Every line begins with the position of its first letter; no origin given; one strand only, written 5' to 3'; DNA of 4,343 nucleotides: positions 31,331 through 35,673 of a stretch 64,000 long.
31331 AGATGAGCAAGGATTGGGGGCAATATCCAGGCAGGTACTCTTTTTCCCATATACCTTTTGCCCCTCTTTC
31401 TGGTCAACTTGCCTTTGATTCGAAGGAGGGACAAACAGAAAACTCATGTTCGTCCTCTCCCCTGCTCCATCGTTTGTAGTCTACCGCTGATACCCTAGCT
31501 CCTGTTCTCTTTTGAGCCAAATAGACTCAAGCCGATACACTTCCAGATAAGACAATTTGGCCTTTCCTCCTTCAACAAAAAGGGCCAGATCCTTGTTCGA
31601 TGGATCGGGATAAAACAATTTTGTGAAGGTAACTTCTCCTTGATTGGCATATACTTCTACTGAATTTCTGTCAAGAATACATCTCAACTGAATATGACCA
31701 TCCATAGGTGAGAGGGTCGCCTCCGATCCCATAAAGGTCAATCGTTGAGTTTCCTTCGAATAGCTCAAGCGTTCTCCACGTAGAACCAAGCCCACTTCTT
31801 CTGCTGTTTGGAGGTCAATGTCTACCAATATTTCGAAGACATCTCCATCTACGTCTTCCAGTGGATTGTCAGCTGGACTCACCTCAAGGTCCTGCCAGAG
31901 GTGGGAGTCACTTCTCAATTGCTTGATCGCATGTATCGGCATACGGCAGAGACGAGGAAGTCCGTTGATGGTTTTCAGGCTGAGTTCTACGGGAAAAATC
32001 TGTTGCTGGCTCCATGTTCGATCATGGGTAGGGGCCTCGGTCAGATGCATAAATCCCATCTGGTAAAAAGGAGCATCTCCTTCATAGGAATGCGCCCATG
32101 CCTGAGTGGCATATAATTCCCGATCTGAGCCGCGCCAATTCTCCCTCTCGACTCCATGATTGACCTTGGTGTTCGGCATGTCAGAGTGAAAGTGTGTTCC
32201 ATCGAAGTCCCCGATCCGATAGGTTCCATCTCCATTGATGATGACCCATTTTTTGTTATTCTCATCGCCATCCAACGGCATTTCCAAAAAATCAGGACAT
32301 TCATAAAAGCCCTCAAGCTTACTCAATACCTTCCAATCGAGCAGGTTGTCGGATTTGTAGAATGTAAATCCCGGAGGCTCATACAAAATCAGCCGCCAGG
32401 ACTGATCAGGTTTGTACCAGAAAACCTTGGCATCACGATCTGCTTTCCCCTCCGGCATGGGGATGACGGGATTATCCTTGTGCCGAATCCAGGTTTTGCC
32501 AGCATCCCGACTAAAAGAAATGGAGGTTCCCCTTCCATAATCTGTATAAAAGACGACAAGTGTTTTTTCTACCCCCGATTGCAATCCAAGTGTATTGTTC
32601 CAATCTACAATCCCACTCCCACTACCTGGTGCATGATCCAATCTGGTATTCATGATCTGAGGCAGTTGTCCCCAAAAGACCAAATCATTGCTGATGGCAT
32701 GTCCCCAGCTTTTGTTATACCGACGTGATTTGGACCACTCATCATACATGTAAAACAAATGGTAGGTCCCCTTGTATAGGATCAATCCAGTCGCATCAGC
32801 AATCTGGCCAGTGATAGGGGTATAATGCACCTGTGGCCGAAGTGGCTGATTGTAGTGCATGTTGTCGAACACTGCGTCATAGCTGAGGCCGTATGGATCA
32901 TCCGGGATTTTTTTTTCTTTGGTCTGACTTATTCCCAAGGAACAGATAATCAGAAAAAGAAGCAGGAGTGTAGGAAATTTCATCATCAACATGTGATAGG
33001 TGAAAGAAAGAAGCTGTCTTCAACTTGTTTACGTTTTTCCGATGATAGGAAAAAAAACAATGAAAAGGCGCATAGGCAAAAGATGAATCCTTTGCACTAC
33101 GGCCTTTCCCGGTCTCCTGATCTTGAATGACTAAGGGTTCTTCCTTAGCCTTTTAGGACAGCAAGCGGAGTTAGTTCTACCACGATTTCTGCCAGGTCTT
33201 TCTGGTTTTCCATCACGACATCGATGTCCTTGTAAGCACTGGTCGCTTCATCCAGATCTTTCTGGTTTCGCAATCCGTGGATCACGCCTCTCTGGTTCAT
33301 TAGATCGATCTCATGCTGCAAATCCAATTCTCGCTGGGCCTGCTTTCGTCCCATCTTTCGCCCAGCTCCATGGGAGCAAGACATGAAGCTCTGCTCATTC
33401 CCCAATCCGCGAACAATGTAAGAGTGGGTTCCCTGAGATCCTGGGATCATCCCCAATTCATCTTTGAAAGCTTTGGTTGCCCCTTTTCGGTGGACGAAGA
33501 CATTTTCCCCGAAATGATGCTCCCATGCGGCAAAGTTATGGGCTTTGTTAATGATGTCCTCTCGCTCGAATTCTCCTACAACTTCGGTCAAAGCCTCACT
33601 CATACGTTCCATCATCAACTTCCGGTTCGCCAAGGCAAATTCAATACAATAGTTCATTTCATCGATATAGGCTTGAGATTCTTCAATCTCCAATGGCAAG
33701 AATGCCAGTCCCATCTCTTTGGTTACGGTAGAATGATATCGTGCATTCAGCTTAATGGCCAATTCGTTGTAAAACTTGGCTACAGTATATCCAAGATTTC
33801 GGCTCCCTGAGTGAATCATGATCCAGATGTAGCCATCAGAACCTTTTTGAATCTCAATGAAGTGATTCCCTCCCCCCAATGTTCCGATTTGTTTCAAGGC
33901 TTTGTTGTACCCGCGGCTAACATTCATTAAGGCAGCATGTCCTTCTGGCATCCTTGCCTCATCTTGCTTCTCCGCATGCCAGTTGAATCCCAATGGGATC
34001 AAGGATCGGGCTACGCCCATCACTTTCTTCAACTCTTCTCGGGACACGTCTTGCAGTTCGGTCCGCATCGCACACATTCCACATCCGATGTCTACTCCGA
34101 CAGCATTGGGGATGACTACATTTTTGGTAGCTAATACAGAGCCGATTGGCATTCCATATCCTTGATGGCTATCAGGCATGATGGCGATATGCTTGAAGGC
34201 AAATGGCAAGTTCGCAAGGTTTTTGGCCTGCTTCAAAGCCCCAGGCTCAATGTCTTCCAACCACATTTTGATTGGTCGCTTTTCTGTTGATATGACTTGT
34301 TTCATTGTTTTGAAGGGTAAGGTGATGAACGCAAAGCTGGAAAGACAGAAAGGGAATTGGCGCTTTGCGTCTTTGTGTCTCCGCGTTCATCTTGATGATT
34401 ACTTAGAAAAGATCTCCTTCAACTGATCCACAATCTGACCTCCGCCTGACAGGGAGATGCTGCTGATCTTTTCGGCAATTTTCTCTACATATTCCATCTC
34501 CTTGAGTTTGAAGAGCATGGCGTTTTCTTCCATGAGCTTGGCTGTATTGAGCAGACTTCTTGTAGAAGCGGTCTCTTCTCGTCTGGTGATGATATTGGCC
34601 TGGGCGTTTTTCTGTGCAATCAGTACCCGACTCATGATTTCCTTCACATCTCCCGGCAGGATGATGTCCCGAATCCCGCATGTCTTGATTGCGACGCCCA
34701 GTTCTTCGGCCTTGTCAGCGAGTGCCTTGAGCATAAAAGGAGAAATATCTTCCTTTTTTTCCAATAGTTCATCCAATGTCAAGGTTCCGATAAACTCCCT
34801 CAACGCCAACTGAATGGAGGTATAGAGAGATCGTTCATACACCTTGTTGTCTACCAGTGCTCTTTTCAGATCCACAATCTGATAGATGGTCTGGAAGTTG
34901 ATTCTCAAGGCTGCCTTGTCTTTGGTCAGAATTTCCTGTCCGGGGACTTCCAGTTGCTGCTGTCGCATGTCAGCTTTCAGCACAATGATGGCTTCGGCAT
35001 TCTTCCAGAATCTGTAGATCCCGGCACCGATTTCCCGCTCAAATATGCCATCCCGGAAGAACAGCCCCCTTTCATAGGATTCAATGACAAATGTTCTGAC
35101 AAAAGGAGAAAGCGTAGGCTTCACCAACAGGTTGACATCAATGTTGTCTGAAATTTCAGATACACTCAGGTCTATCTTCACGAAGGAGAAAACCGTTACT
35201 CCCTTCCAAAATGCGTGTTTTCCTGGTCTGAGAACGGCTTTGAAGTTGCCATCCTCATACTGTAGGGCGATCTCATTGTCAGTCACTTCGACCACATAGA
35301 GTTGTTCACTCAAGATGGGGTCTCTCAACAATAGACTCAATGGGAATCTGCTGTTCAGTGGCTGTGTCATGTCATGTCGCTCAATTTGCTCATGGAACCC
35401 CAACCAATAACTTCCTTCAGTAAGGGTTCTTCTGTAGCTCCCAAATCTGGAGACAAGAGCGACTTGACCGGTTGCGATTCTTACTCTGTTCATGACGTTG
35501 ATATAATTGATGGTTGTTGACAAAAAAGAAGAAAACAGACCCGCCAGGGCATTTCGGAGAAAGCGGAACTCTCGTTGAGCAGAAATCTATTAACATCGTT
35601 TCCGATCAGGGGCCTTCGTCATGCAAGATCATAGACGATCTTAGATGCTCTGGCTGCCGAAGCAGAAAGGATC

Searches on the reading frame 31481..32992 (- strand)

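Call 7: search_protein_families(library=pfam, proteins=[window:31481-32992:-])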
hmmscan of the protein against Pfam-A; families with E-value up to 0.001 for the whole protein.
window:31481-32992:- (503 aa): 2 families
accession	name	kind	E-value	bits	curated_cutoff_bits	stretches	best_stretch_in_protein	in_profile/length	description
PF00251.26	Glyco_hydro_32N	-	1.4e-36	127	22.1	1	56-341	1-298/307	Glycosyl hydrolases family 32 N-terminal domain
PF08244.19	Glyco_hydro_32C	-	3e-20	73.3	21.9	1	356-486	2-157/158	Glycosyl hydrolases family 32 C terminal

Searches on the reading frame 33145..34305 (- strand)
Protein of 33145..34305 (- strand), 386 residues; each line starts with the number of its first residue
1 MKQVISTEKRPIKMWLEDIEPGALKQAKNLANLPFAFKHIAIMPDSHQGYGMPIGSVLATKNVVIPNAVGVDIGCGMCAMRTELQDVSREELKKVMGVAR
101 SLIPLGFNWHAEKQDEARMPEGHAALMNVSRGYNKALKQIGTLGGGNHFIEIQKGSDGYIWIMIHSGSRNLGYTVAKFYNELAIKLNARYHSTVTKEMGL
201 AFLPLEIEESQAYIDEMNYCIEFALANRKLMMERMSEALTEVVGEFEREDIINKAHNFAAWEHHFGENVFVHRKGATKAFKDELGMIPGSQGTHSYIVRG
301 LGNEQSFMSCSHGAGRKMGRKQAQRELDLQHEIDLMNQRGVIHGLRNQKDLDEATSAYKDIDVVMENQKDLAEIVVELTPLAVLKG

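Call 7: search_protein_families(library=pfam, proteins=[window:33145-34305:-])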
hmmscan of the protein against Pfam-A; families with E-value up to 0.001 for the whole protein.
window:33145-34305:- (386 aa): 1 family
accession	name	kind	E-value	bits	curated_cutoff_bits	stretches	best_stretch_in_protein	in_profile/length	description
PF01139.22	RtcB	-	1.3e-106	357.8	27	2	128-386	134-426/426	tRNA-splicing ligase RtcB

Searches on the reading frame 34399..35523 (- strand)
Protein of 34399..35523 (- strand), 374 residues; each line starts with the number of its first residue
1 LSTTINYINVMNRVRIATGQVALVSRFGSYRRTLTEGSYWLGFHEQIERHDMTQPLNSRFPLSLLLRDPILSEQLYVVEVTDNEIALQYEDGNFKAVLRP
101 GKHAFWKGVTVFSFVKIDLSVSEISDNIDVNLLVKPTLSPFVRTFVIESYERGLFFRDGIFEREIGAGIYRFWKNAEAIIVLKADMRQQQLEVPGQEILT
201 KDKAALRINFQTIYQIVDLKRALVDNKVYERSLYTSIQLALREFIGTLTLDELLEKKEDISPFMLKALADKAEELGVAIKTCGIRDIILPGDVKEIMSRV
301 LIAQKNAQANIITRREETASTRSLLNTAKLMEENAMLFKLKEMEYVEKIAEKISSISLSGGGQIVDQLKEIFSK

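Call 7: search_protein_families(library=pfam, proteins=[window:34399-35523:-])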
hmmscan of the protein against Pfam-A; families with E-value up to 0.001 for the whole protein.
window:34399-35523:- (374 aa): 1 family
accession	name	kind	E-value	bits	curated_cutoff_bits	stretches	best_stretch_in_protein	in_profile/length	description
PF01145.31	Band_7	-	1.1e-29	104.2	23.6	1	146-317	2-175/176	SPFH domain / Band 7 family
